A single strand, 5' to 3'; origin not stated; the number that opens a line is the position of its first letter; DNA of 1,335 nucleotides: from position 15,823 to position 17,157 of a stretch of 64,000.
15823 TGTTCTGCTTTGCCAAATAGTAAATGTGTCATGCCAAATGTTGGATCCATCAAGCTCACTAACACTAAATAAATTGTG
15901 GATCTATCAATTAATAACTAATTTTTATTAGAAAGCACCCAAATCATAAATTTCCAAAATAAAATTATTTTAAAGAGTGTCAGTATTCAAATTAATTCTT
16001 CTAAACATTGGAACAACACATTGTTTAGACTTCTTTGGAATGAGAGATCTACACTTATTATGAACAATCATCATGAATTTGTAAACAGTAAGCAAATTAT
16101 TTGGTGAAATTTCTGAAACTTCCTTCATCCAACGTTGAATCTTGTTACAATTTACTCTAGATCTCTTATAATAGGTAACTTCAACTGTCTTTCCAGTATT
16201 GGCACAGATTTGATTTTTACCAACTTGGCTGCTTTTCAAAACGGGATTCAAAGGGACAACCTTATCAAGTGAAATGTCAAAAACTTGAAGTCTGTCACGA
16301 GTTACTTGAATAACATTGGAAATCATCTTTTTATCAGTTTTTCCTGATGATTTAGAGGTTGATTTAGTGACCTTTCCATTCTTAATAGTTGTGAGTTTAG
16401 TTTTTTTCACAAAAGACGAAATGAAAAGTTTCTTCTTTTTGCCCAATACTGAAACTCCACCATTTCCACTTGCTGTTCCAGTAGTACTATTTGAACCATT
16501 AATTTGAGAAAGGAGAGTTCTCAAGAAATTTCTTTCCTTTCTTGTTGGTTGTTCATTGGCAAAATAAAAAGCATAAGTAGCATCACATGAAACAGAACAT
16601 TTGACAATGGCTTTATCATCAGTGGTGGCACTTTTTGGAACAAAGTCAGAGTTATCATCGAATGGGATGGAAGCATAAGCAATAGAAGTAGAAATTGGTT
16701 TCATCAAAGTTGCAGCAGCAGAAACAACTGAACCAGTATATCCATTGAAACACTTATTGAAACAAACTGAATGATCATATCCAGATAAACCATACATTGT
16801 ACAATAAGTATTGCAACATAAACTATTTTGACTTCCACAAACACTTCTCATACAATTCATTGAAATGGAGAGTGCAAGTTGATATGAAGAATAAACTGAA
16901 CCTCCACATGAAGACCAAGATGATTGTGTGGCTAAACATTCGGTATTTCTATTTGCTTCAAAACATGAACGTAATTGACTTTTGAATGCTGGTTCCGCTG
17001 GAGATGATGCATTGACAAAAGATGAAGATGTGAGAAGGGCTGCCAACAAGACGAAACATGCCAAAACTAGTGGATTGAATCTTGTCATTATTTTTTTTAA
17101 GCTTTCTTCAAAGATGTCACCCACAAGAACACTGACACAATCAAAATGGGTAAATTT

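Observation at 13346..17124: Cluster of three paralogous secreted cysteine-rich proteins of an unnamed family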

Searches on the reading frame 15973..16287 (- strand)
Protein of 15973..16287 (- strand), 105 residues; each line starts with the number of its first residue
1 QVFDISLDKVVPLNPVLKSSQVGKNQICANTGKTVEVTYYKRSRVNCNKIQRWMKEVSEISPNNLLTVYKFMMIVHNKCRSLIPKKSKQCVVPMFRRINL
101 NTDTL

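Call 61: predict_structure(alignment_id=A6)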
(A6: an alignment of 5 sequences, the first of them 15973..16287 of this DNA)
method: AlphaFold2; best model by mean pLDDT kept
length: 105 residues; sequences in the alignment: 5
mean_pLDDT: 43.7   pTM: 0.33
mean pLDDT of the five models: 43.7, 41.7, 41.2, 38.7, 38.7
residues with pLDDT >= 90: 0; 70-90: 0; 50-70: 32; < 50: 73
segments of 3 or more residues with pLDDT < 50: 1-46, 58-64, 86-105
pLDDT, mean of each block of 10 residues (from residue 1): 32 34 38 42 49 52 50 62 51 36 27
secondary structure, 60 per line:
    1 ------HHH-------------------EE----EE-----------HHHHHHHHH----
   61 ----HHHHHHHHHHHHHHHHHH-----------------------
elements in order: H48-56 H65-82
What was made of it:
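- The C-module model failed (pLDDT 44, call 61).
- Tried and rejected: The model is unusable and was not searched (call 61).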

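Call 69: search_solved_structures(query=A6, max_evalue=10)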
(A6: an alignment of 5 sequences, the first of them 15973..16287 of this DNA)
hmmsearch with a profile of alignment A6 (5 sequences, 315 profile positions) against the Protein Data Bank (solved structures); distinct sequences matched with E-value up to 10: 6.
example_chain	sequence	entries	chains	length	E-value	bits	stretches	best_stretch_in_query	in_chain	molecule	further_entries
2jxn_A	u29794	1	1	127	0.34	13.4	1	106-192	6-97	Uncharacterized protein YMR074C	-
7r03_A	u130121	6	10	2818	1.3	11.5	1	232-279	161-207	Isoform I of Neurofibromin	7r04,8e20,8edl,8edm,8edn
7pgp_F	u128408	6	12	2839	1.3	11.5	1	232-279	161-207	Neurofibromin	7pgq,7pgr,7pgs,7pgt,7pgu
7moc_A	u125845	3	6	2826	1.3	11.5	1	232-279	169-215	Isoform I of Neurofibromin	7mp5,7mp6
5olk_A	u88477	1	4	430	2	10.9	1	164-249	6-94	Ribonucleoside-diphosphate reductase, beta subunit 1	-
9qt5_O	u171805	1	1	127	2.5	10.6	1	174-200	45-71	Large ribosomal subunit protein uL18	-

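Call 85: search_protein_families(library=pfam, alignment_id=A7, max_evalue=10)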
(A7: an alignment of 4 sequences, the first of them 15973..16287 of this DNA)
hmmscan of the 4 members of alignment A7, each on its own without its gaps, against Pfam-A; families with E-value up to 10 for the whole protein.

A. member 1, window:15973-16287:- (105 aa): 1 family
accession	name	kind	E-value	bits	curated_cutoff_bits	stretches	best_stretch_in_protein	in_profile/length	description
PF09790.15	Hyccin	-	0.042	13.4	25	1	54-98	148-192/321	Hyccin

B. families by the number of members that match (of 4 scanned): 1 family
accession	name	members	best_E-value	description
PF09790.15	Hyccin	1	0.042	Hyccin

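Call 88: find_related_loci(query=A7, collection=viral_contigs, flank=4000)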
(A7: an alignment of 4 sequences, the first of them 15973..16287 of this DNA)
Query A7 (105 aa) in viral_contigs; peptide patterns used: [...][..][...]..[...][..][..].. (x = any residue, [..] = any of these).
44 stretches matched a pattern, but none encodes a relative of the query by tblastn (E <= 1e-3).

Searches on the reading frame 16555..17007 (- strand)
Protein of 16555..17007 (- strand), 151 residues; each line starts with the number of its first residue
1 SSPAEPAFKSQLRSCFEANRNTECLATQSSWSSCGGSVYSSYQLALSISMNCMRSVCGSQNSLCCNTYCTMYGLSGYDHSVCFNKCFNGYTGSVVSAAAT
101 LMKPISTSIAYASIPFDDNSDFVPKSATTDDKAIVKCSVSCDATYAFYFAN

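Call 42: predict_structure(alignment_id=A4)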
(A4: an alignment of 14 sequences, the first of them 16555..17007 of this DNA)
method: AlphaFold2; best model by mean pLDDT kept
length: 151 residues; sequences in the alignment: 14
mean_pLDDT: 66.3   pTM: 0.54
mean pLDDT of the five models: 66.3, 64.1, 62.8, 62.1, 60.6
residues with pLDDT >= 90: 6; 70-90: 76; 50-70: 8; < 50: 61
segments of 3 or more residues with pLDDT < 50: 1-3, 91-131, 133-138, 142-151
pLDDT, mean of each block of 10 residues (from residue 1): 65 87 86 86 87 86 90 86 80 41 35 35 39 45 48 37
secondary structure, 60 per line:
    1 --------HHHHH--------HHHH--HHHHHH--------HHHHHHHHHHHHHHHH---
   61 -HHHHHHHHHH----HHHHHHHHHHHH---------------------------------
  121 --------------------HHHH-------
elements in order: H9-13 H22-25 H28-33 H42-57 H62-71 H76-87 H141-144
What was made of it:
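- The N-module core has pLDDT ~86 and is all-alpha (call 42).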

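Call 46: fold_search(model_id=the predicted structure, library=pdb)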
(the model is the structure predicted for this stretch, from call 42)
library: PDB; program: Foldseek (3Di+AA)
matches with E <= 10: 2; with E <= 0.001: 0
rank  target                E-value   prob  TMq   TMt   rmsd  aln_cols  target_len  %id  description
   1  5j43_B                5.4e+00  0.06  0.22  0.29   9.2        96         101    9  CdiA-CT from uropathogenic Escherichia coli in complex with CysK (released 2016-07-27)
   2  9ijj_1A               9.9e+00  0.01  0.12  0.12  11.8        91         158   16  In situ structure of the central apparatus in mouse sperm axoneme. (released 2025-06-04)

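Call 71: fold_search(model_id=the predicted structure, library=viral)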
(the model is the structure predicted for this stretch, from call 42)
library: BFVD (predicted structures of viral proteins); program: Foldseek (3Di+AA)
matches with E <= 10: 25; with E <= 0.001: 0
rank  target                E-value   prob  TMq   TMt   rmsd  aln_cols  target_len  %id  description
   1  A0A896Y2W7            3.3e+00  0.03  0.15  0.04  15.5       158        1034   14  (no name in the UniProt tables at hand)
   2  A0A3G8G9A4            4.1e+00  0.63  0.18  0.41   0.4        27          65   18  (no name in the UniProt tables at hand)
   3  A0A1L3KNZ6            4.1e+00  0.07  0.27  0.05  16.9       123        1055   17  RdRp [Beihai reo-like virus 1]
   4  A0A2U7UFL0            4.1e+00  0.03  0.17  0.10  18.9       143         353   15  Uncharacterized protein [Pandoravirus macleodensis]
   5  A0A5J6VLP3            4.8e+00  0.04  0.15  0.13  12.8       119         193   12  Uncharacterized protein [Megaviridae environmental sample]
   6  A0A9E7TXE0            5.6e+00  0.03  0.17  0.23  12.5       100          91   11  (no name in the UniProt tables at hand)
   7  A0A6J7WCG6            5.9e+00  0.02  0.13  0.11  20.7       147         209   14  Lysozyme [uncultured Caudovirales phage]
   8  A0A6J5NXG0            6.6e+00  0.02  0.17  0.13  16.7       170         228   15  DNA transfer protein [uncultured Caudovirales phage]
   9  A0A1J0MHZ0            7.0e+00  0.03  0.16  0.08  22.8       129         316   12  Internal (Core) protein [Pseudomonas phage PA5]
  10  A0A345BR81            7.0e+00  0.03  0.16  0.08  16.6       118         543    9  (no name in the UniProt tables at hand)
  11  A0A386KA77            7.0e+00  0.02  0.18  0.14  14.4       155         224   10  Uncharacterized protein [Gordonia phage Turuncu]
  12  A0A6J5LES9            7.4e+00  0.04  0.19  0.15  13.1       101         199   16  Uncharacterized protein [uncultured Caudovirales phage]
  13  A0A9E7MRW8            7.4e+00  0.02  0.18  0.20  10.3       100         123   12  (no name in the UniProt tables at hand)
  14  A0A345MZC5            7.4e+00  0.02  0.15  0.13  17.2       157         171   11  (no name in the UniProt tables at hand)
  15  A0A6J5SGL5            7.8e+00  0.02  0.18  0.16  22.9       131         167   18  Uncharacterized protein [uncultured Caudovirales phage]
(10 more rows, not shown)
